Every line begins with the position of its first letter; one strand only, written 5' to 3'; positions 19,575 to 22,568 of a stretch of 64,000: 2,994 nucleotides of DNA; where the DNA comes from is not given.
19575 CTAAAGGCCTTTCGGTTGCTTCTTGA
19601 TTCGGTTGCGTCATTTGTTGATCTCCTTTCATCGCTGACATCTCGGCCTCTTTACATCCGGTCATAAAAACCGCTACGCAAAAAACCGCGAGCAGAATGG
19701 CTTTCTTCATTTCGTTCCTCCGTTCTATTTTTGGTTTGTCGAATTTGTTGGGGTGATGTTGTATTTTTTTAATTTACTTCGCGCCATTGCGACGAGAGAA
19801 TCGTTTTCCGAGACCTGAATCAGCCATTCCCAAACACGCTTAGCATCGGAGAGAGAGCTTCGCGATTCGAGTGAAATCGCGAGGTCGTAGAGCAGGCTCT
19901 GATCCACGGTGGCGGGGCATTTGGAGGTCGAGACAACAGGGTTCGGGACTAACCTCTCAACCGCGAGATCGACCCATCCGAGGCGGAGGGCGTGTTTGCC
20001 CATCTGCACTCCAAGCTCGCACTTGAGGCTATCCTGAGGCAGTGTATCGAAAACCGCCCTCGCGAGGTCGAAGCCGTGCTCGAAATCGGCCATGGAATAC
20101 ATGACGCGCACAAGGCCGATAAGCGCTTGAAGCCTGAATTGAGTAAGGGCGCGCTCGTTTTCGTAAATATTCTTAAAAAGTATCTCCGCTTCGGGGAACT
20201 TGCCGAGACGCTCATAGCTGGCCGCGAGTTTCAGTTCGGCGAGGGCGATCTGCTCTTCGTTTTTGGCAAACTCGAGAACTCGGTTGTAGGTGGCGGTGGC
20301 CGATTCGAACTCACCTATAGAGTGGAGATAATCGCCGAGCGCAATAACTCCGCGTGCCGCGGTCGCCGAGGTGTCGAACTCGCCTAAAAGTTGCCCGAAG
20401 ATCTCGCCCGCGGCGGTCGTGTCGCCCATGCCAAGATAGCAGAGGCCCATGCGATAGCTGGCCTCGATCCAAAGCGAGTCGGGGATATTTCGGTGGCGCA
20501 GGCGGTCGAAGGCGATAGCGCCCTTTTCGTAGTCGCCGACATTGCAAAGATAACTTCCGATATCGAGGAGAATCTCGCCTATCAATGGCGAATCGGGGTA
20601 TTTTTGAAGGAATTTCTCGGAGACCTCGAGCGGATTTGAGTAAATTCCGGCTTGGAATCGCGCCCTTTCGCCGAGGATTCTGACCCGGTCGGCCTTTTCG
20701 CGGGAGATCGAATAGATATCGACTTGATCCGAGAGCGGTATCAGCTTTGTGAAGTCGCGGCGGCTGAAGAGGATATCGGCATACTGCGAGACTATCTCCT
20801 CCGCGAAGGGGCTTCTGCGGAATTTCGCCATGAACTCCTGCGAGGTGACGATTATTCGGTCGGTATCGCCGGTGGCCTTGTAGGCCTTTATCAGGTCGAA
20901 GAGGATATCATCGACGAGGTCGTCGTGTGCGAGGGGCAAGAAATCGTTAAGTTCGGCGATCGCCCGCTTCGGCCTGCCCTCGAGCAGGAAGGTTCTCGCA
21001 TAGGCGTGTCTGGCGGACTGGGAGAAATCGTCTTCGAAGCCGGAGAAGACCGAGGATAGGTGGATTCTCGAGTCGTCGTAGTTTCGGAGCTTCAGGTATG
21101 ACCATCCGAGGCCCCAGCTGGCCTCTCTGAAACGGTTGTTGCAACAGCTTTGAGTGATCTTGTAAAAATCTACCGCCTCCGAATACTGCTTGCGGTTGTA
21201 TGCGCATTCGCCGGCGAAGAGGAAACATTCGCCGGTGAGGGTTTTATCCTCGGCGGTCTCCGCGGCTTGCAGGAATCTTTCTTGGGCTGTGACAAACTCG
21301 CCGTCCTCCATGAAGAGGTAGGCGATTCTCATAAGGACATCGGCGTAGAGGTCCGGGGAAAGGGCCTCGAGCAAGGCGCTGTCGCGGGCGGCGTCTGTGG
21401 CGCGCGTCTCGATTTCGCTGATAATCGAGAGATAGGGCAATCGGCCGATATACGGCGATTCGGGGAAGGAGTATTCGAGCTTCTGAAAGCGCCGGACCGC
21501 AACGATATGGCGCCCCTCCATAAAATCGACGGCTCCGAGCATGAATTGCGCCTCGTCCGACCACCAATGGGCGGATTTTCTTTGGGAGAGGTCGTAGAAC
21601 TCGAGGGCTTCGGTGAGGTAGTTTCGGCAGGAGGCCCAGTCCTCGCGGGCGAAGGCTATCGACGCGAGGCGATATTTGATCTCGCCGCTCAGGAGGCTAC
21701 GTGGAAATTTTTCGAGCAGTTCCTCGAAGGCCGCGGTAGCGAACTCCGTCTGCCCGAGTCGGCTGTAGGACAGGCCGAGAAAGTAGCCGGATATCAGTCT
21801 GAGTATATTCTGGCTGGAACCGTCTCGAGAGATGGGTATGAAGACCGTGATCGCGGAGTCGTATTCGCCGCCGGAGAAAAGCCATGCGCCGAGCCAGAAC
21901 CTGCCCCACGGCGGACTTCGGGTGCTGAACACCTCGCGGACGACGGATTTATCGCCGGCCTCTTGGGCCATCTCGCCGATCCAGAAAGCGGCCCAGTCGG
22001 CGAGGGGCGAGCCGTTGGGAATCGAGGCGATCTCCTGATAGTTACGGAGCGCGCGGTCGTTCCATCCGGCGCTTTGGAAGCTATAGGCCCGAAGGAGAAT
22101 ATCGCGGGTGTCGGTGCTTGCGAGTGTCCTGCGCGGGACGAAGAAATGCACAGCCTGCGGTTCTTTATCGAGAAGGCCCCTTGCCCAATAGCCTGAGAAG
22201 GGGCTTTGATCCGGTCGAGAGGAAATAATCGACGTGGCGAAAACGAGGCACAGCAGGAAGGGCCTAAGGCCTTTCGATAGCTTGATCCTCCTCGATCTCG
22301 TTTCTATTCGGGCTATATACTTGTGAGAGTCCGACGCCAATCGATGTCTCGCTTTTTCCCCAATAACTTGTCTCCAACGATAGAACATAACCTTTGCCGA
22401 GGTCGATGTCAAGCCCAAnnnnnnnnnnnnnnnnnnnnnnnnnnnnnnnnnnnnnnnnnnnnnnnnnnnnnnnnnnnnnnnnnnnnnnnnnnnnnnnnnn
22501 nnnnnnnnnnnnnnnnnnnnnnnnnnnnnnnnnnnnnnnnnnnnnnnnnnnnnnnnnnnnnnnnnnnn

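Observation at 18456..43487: Candidate surface-fibril display module: giant Ig-repeat lipoprotein followed by a beta-barrel OMP, TPR protein and periplasmic cyclophilin, downstream of lnt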

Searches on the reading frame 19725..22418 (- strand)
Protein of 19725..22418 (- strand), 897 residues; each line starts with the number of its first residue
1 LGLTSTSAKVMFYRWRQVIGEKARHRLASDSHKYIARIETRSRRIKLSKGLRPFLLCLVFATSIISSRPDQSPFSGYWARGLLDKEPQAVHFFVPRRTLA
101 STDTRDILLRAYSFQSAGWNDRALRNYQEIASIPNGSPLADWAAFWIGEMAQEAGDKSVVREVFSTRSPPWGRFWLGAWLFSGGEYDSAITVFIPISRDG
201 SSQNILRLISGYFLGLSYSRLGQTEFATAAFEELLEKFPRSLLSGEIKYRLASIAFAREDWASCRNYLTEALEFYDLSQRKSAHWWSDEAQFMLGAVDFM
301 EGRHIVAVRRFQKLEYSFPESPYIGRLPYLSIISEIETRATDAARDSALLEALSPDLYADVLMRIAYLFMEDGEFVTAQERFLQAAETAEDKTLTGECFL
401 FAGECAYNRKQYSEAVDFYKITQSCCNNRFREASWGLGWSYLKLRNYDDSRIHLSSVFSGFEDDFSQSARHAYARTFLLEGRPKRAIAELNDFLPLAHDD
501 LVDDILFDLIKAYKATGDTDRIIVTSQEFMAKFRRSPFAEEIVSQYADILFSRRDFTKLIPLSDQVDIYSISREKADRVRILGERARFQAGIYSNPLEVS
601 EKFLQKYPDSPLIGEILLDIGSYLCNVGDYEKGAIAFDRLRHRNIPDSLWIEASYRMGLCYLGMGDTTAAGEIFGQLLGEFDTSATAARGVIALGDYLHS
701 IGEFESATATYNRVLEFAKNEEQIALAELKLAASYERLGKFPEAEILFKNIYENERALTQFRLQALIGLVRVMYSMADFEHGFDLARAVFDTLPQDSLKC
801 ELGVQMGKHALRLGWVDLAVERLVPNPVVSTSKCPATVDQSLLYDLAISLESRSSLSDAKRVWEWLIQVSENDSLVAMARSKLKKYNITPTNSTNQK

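Call 4: search_protein_families(library=pfam, proteins=[window:19725-22418:-], max_evalue=0.1)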
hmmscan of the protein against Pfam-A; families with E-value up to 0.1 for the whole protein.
window:19725-22418:- (897 aa): 18 families
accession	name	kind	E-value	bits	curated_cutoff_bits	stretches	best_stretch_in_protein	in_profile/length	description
PF13174.12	TPR_6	-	5e-24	83.7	26.3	1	652-684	1-33/33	Tetratricopeptide repeat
PF13424.12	TPR_12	-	2.2e-19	69.9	30.1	3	359-420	3-69/77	Tetratricopeptide repeat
PF07719.23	TPR_2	-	2.2e-17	62.1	27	0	212-240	5-33/34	Tetratricopeptide repeat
PF13428.12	TPR_14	-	1.8e-16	59.4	23.5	0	469-496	3-30/44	Tetratricopeptide repeat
PF13432.12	TPR_16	-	4.3e-12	46.7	32.7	0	214-262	3-48/65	Tetratricopeptide repeat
PF14559.12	TPR_19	-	5.1e-12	46.4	25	0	662-725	2-62/68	Tetratricopeptide repeat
PF00515.34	TPR_1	-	5.2e-11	42.3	27.8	0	212-239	5-32/34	Tetratricopeptide repeat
PF10602.15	RPN7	-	5e-10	39.8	29.6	0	216-278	44-106/174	26S proteasome subunit RPN7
PF12895.13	ANAPC3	-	1.4e-08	35.3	27.2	0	365-419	29-79/82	Anaphase-promoting complex, cyclosome, subunit 3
PF13176.12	TPR_7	-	2.9e-05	24.2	27.9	0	362-393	2-33/36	Tetratricopeptide repeat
PF13181.12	TPR_8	-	4.1e-05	23.9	25.7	0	652-678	2-28/34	Tetratricopeptide repeat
PF09976.15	TPR_21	-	0.00013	22.2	25.5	1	665-744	53-132/193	Tetratricopeptide repeat-like domain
PF12688.13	TPR_5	-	0.0055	17.4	24.2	0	699-765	12-78/119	Tetratrico peptide repeat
PF13525.12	YfiO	-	0.0061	16.8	25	0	223-323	20-125/203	Outer membrane lipoprotein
PF25063.1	ARM_TT21_C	-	0.019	15.3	35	0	398-449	131-182/209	Tetratricopeptide repeat protein 21 C-terminal ARM domain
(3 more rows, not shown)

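Call 7: search_protein_families(library=ncbifam, proteins=[window:19725-22418:-], max_evalue=0.1)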
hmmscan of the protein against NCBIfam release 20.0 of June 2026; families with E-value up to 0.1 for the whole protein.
window:19725-22418:- (897 aa): 17 families
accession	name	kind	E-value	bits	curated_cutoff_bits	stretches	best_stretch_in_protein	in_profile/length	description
TIGR02795.1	tol_pal_ybgF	equivalog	5.9e-27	94.6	90.1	4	626-717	14-105/119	tol-pal system protein YbgF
NF040959.1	MamA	equivalog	1.2e-11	44.4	200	1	587-754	47-202/204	magnetosome protein MamA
TIGR03302.1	OM_YfiO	subfamily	2.6e-11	43.5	81.4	1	270-347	51-128/239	outer membrane protein assembly factor BamD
TIGR02917.1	PEP_TPR_lipo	equivalog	2.3e-10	39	312.2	2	220-389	239-393/899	XrtA/PEP-CTERM system TPR-repeat protein PrsT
NF052312.1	T9SS_PorW_SprE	equivalog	2.5e-10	39.7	250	0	286-420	102-240/716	type IX secretion system periplasmic lipoprotein PorW/SprE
NF008757.0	PRK11788.1-5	equivalog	1.2e-07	31.3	363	1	650-815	34-195/388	lipopolysaccharide assembly protein LapB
TIGR02552.1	LcrH_SycD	equivalog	7.1e-07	29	104.8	1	362-459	21-114/136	SycD/LcrH family type III secretion system chaperone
NF047371.1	FlcA_CTERM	equivalog_domain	1.3e-06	27.2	300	1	605-723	429-542/646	periplasmic flagellar collar protein FlcA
TIGR02521.1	type_IV_pilW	equivalog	2.6e-06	27.1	154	0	621-724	106-205/234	type IV pilus biogenesis/stability protein PilW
NF008753.0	PRK11788.1-1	equivalog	6e-06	25.6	395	1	654-801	38-178/389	lipopolysaccharide assembly protein LapB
NF047507.1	TPR_BatC_Lepto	exception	1.6e-05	24.5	175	1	178-239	66-127/214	TPR repeat-containing protein BatC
NF008756.0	PRK11788.1-4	equivalog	0.00024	20.2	474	1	654-791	38-169/389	lipopolysaccharide assembly protein LapB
NF040586.1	FxSxx_TPR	equivalog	0.00063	18.3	300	1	685-795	560-672/830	FxSxx-COOH system tetratricopeptide repeat protein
NF053852.1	vesicle_Bd0635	exception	0.003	17.2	250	0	212-252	179-219/223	CpoB-like predatory vesicle lipoprotein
NF008068.0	PRK10803.1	equivalog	0.016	15.2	383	0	630-733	159-262/263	cell division protein CpoB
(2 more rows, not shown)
